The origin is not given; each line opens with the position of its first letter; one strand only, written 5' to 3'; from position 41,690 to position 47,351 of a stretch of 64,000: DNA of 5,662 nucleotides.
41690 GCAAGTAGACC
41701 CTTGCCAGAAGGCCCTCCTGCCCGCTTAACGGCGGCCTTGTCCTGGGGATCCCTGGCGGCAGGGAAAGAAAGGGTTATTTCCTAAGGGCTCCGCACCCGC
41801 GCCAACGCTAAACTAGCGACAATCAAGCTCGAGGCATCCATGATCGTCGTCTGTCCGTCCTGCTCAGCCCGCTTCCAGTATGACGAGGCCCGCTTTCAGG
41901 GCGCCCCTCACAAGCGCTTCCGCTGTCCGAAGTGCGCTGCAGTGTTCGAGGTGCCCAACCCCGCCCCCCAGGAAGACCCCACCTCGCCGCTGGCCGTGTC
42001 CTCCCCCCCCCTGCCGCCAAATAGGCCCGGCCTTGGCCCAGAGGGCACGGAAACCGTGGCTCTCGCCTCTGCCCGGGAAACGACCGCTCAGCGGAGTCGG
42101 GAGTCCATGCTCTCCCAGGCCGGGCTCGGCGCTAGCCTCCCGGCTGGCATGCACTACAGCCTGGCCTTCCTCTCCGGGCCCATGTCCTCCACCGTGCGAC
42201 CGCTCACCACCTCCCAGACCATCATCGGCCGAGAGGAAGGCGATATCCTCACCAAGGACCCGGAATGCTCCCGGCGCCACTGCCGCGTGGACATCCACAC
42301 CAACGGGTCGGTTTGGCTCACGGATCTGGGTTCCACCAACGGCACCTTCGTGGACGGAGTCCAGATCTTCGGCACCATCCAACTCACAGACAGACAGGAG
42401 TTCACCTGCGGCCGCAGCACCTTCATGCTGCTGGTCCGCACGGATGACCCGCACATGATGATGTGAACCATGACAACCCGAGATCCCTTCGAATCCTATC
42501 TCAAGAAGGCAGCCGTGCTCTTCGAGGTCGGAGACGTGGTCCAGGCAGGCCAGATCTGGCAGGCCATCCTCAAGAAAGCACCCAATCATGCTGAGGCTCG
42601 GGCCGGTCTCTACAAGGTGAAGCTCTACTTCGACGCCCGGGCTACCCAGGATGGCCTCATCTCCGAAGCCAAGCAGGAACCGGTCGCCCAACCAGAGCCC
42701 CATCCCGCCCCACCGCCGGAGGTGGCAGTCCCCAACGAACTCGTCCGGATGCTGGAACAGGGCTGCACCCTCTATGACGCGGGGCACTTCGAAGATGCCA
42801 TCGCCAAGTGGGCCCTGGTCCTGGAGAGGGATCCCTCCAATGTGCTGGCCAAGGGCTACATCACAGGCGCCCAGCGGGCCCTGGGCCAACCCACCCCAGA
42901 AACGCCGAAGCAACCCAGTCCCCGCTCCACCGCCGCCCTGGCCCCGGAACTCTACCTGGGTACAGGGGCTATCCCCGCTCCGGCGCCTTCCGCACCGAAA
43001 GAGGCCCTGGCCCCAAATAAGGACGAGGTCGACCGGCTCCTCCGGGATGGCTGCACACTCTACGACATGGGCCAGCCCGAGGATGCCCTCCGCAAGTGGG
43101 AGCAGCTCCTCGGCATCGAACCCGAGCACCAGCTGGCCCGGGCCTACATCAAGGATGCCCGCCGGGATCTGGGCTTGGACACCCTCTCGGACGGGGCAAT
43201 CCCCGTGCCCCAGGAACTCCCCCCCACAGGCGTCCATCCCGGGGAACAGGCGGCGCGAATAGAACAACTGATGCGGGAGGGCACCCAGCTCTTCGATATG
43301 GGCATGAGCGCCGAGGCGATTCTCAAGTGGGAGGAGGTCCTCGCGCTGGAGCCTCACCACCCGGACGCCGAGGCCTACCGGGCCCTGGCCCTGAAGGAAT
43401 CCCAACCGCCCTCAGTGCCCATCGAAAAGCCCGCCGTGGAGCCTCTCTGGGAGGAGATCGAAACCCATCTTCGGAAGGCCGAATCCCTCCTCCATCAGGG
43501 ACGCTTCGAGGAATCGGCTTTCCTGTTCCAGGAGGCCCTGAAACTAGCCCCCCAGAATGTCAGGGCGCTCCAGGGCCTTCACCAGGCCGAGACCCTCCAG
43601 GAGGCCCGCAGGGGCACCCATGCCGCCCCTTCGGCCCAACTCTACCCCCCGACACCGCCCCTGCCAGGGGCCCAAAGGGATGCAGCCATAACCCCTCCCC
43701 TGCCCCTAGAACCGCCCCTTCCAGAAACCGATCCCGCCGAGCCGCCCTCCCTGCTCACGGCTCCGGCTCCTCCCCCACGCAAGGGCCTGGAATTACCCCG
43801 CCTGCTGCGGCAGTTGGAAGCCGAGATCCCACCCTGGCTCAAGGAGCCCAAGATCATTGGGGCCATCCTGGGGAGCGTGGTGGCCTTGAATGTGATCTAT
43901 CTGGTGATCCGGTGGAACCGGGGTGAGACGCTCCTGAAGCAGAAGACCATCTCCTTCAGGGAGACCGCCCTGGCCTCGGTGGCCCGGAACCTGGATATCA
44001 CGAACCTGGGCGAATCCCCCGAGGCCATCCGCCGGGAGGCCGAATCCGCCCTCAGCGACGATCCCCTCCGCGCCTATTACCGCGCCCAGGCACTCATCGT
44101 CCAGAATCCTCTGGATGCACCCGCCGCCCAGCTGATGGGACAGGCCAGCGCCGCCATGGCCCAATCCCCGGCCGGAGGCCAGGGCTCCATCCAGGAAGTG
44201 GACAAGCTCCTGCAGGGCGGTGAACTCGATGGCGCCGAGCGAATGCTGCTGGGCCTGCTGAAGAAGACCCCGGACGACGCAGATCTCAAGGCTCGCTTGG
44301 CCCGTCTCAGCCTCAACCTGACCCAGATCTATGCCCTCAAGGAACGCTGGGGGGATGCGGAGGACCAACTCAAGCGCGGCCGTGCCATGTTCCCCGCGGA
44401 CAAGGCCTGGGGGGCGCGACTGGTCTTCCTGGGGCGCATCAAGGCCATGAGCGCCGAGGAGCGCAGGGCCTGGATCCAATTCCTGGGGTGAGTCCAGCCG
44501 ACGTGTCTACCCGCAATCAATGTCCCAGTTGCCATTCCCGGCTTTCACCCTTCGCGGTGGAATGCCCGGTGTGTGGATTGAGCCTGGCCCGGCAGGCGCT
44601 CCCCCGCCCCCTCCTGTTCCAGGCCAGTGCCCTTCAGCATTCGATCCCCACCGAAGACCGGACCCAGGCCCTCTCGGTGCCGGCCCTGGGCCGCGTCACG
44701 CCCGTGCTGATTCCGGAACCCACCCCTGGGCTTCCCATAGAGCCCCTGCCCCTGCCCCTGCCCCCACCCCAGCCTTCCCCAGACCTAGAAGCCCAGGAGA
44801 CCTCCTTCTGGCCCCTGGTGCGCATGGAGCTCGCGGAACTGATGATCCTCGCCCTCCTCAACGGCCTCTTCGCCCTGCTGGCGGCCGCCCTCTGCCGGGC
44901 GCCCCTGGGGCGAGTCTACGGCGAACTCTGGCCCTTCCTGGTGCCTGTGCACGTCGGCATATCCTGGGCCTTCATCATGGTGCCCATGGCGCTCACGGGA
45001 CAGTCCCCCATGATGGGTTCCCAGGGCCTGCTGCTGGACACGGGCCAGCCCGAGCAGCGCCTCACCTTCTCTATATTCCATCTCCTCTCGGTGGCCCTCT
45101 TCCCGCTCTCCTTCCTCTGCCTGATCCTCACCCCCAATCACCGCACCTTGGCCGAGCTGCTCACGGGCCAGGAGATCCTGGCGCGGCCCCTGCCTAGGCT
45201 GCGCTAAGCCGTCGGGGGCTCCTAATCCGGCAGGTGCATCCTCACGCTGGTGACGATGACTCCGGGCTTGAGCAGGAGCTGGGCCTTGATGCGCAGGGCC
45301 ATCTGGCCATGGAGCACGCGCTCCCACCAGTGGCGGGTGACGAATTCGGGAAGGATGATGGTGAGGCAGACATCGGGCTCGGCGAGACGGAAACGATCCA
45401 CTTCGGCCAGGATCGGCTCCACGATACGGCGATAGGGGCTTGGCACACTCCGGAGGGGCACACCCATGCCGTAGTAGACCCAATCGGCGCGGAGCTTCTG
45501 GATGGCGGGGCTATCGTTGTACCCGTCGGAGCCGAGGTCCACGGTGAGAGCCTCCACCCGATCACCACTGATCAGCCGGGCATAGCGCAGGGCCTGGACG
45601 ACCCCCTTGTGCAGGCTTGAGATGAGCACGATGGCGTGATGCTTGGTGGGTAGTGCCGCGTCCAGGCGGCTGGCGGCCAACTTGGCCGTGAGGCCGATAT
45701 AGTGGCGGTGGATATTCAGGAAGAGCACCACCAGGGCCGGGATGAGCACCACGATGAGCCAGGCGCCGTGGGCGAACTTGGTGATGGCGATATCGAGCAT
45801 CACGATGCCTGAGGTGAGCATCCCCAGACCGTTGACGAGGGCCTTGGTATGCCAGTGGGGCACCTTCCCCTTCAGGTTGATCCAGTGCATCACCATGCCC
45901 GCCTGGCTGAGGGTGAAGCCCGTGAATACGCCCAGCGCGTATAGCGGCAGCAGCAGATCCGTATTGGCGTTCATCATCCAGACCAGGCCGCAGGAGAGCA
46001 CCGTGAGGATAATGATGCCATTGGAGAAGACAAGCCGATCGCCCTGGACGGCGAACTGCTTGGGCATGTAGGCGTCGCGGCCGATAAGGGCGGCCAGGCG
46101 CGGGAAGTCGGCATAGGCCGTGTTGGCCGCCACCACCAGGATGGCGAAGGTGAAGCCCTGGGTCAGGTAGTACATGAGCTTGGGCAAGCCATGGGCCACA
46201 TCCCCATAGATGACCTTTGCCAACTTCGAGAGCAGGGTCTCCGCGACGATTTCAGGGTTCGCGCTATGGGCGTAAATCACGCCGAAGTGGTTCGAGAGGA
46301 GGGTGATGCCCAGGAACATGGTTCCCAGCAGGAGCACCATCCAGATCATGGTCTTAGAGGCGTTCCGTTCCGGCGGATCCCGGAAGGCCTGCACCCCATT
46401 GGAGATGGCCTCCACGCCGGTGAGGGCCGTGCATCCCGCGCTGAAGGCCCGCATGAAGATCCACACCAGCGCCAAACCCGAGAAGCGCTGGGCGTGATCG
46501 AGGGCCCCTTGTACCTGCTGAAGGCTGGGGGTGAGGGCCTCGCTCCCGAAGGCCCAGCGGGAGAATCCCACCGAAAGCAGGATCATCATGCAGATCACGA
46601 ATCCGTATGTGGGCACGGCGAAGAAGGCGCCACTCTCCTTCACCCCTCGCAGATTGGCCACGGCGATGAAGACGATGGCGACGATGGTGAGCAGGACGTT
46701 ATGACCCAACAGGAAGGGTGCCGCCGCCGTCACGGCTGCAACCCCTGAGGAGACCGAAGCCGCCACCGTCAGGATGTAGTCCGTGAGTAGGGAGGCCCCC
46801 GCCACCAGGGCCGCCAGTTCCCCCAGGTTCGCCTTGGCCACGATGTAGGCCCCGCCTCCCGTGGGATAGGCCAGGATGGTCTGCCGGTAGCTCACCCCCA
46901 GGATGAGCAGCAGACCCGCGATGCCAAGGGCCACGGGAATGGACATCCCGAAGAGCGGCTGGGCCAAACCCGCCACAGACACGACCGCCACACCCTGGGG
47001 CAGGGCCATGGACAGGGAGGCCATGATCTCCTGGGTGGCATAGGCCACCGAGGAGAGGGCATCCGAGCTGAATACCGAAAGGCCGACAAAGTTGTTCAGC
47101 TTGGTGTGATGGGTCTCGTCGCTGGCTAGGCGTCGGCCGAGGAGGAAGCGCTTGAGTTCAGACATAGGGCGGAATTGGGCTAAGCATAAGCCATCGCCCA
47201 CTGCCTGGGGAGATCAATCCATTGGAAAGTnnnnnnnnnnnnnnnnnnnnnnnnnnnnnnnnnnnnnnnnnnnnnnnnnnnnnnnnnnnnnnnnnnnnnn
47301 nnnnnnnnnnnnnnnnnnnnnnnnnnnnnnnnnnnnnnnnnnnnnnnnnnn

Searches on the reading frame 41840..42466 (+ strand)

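Call 63: search_protein_families(library=pfam, proteins=[window:41840-42466:+], max_evalue=0.00001)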
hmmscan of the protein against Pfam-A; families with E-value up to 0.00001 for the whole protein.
window:41840-42466:+ (208 aa): 3 families
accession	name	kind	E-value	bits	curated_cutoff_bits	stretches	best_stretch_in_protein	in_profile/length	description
PF00498.31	FHA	-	2.2e-15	57.3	20.7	1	127-189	1-65/67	FHA domain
PF16697.10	Yop-YscD_cpl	-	2.2e-11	44.3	33.2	1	110-197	2-90/94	Inner membrane component of T3SS, cytoplasmic domain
PF13717.11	Zn_ribbon_4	-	7.8e-08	32.6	30.3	1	1-36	1-35/36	zinc-ribbon domain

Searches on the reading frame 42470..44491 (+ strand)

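Call 63: search_protein_families(library=pfam, proteins=[window:42470-44491:+], max_evalue=0.00001)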
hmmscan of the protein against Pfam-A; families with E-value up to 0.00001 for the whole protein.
window:42470-44491:+ (673 aa): 7 families
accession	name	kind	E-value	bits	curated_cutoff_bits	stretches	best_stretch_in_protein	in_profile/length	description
PF07719.23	TPR_2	-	4.6e-22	76.7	27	0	331-363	2-34/34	Tetratricopeptide repeat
PF14559.12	TPR_19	-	1.9e-13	51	25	0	558-613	16-68/68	Tetratricopeptide repeat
PF13428.12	TPR_14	-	1.4e-12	47.4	23.5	0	332-372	3-43/44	Tetratricopeptide repeat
PF00515.34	TPR_1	-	8.5e-12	44.8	27.8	0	331-363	2-34/34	Tetratricopeptide repeat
PF13432.12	TPR_16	-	8.3e-11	42.6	32.7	0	334-363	35-64/65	Tetratricopeptide repeat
PF13414.12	TPR_11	-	1.3e-09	38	26.8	0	342-373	6-37/42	TPR repeat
PF13174.12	TPR_6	-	3.2e-08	34.1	26.3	0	8-40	1-33/33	Tetratricopeptide repeat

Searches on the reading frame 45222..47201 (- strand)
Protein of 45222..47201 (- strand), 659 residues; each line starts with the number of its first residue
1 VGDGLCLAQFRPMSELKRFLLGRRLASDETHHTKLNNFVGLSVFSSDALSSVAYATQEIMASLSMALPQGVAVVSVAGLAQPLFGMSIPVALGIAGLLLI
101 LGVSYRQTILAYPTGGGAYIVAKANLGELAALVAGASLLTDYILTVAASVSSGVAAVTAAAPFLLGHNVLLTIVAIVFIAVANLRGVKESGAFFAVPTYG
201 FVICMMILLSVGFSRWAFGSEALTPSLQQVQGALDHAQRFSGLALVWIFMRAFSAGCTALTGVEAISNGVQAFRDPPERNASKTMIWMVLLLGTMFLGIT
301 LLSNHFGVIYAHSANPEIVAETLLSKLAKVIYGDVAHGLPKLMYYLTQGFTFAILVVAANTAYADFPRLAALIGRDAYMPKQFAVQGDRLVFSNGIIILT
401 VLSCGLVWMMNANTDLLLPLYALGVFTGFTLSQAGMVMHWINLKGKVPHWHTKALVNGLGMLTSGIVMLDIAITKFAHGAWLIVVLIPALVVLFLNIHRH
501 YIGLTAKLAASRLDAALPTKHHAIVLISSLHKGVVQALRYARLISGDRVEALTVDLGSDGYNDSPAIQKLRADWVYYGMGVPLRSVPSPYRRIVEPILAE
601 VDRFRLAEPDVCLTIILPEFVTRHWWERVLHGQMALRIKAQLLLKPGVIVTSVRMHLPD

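Call 63: search_protein_families(library=pfam, proteins=[window:45222-47201:-], max_evalue=0.00001)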
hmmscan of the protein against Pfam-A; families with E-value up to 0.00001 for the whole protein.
window:45222-47201:- (659 aa): 1 family
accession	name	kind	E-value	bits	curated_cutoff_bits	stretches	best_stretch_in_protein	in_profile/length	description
PF13520.12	AA_permease_2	-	2.2e-26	93.2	27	1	62-468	17-401/427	Amino acid permease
